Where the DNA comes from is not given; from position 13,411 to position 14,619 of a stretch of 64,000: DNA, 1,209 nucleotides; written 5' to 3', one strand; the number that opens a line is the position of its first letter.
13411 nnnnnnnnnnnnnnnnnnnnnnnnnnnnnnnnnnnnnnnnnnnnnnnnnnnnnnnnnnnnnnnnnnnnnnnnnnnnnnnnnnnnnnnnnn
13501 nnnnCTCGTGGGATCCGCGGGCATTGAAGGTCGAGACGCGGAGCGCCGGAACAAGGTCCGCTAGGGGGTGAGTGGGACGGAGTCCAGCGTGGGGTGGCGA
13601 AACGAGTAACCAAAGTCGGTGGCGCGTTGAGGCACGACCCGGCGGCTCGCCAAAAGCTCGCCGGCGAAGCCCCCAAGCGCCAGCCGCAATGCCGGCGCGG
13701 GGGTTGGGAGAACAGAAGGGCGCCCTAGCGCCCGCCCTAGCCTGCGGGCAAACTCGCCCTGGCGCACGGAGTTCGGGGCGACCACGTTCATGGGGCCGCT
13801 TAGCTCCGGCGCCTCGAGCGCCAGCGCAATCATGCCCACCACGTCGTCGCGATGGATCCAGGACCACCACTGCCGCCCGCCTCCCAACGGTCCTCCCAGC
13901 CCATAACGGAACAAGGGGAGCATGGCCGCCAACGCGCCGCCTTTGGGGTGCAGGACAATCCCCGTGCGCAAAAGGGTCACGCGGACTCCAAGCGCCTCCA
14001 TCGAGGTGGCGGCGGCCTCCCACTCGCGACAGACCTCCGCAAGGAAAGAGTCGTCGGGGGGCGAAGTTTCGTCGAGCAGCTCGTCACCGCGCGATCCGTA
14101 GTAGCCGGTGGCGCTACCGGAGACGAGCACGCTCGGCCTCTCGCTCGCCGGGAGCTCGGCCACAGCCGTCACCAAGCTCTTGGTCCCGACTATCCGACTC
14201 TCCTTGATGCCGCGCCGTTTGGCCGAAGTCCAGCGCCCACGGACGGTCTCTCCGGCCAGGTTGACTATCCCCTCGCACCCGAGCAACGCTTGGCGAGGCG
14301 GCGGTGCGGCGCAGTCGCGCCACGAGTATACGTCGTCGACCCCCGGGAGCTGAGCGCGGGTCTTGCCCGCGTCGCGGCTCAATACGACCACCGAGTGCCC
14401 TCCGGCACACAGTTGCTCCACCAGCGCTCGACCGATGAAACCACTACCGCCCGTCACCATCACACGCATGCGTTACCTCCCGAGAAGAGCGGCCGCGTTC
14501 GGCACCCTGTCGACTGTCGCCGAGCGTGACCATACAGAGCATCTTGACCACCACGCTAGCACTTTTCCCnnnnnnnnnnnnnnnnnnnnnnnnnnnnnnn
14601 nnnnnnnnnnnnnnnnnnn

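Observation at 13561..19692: Cluster of two divergently transcribed B12-binding radical SAM enzymes with a GT-C membrane glycosyltransferase and an SDR epimerase: candidate uncharacterised lipid/glycan modification system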

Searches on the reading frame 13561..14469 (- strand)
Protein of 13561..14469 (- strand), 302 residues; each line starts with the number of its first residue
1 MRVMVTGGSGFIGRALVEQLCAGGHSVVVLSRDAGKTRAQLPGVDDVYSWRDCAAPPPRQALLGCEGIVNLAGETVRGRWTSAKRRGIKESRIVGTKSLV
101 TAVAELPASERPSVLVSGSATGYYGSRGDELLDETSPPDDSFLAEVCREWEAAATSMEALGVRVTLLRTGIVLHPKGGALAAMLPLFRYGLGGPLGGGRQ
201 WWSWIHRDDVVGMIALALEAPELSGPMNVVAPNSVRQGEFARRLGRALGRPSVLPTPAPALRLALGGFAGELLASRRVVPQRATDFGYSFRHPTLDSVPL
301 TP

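Call 7: search_protein_families(library=pfam, proteins=[window:13561-14469:-], max_evalue=0.01)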
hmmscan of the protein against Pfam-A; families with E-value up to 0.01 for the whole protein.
window:13561-14469:- (302 aa): 8 families
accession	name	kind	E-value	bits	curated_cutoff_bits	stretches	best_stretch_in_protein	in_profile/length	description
PF01370.27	Epimerase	-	8.3e-18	65.1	20.9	1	3-224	1-231/240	NAD dependent epimerase/dehydratase family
PF08338.16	DUF1731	-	1.8e-14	53.6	27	1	256-297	1-42/47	Domain of unknown function (DUF1731)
PF16363.11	GDP_Man_Dehyd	-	1.4e-06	28.5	27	1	4-38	1-35/332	GDP-mannose 4,6 dehydratase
PF13460.12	NAD_binding_10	-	7.2e-06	26.4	27.2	1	7-182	1-156/184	NAD(P)H-binding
PF05368.20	NmrA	-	0.0019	18.3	27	1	2-40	4-43/298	NmrA-like family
PF08659.16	KR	-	0.0044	17.4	22.6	0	3-38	3-39/180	KR domain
PF00106.31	adh_short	-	0.0054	16.7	26.6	1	3-38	3-38/195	short chain dehydrogenase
PF01073.25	3Beta_HSD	-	0.0076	15.7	22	0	4-30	1-29/280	3-beta hydroxysteroid dehydrogenase/isomerase family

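Call 8: search_protein_families(library=ncbifam, proteins=[window:13561-14469:-], max_evalue=0.01)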
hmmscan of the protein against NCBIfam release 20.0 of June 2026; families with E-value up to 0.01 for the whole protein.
window:13561-14469:- (302 aa): 33 families (the best 25 are shown)
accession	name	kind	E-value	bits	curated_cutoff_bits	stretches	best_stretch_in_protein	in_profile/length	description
TIGR01777.1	yfcH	hypoth_equivalog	3e-96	322.5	207.35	1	3-296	1-289/292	TIGR01777 family oxidoreductase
NF050030.1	thlkprotThyD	equivalog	5.4e-86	288.5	400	1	1-296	1-298/305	thylakoid membrane protein ThyD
NF058621.1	DiazavRedAvaA7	equivalog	2.4e-08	34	400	1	1-270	1-270/304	3-diazoavenalumate denitrifying reductase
NF042422.1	oxyalk_red_OleD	equivalog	3.8e-08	33.1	580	1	1-104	1-98/329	2-alkyl-3-oxoalkanoate reductase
TIGR03466.1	HpnA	hypoth_equivalog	4.4e-08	32.4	367.65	1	1-107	1-104/327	hopanoid-associated sugar epimerase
NF004520.0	PRK05865.1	equivalog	8e-08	30.6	1509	1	1-263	1-212/854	sugar epimerase family protein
NF042423.1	oxyalk_red_Shew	equivalog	2.7e-06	26.7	580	1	2-150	10-149/331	2-alkyl-3-oxoalkanoate reductase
NF004849.1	PRK06200.1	equivalog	2.1e-05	23.8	330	1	2-38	8-44/269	3-(cis-5,6-dihydroxycyclohexa-1,3-dien-1-yl)propanoate dehydrogenase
NF006565.0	PRK09072.1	equivalog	3.7e-05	23.4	238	1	2-39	7-44/265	SDR family oxidoreductase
NF005467.0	PRK07060.1-5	equivalog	3.9e-05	23.3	360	1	2-37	11-46/245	SDR family oxidoreductase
NF007956.0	PRK10675.1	subfamily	0.00025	20.3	394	1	1-45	1-45/338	UDP-glucose 4-epimerase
TIGR01179.1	galE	equivalog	0.00097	18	262.3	1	2-32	1-31/332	UDP-glucose 4-epimerase GalE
TIGR02197.1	heptose_epim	equivalog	0.00099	18.4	274.6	1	3-29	1-27/316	ADP-glyceromanno-heptose 6-epimerase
TIGR01181.1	dTDP_gluc_dehyt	equivalog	0.0013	17.9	365.1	0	3-46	2-48/321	dTDP-glucose 4,6-dehydratase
NF005539.0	PRK07201.1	equivalog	0.0013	17.5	549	1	1-38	1-40/657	SDR family oxidoreductase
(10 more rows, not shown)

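Call 91: search_solved_structures(query=window:13561-14469:-, max_evalue=0.00001)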
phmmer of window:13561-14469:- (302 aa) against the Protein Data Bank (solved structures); distinct sequences matched with E-value up to 0.00001: 3.
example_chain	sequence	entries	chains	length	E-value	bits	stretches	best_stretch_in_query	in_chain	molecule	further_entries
3oh8_A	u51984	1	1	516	2.8e-54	187.8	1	2-295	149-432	Nucleoside-diphosphate sugar epimerase (SulA family)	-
4b4o_A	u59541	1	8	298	1.2e-47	166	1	1-296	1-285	EPIMERASE FAMILY PROTEIN SDR39U1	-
6wj9_A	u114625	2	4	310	4.6e-06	29.4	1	2-222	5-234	NAD-dependent epimerase/dehydratase family protein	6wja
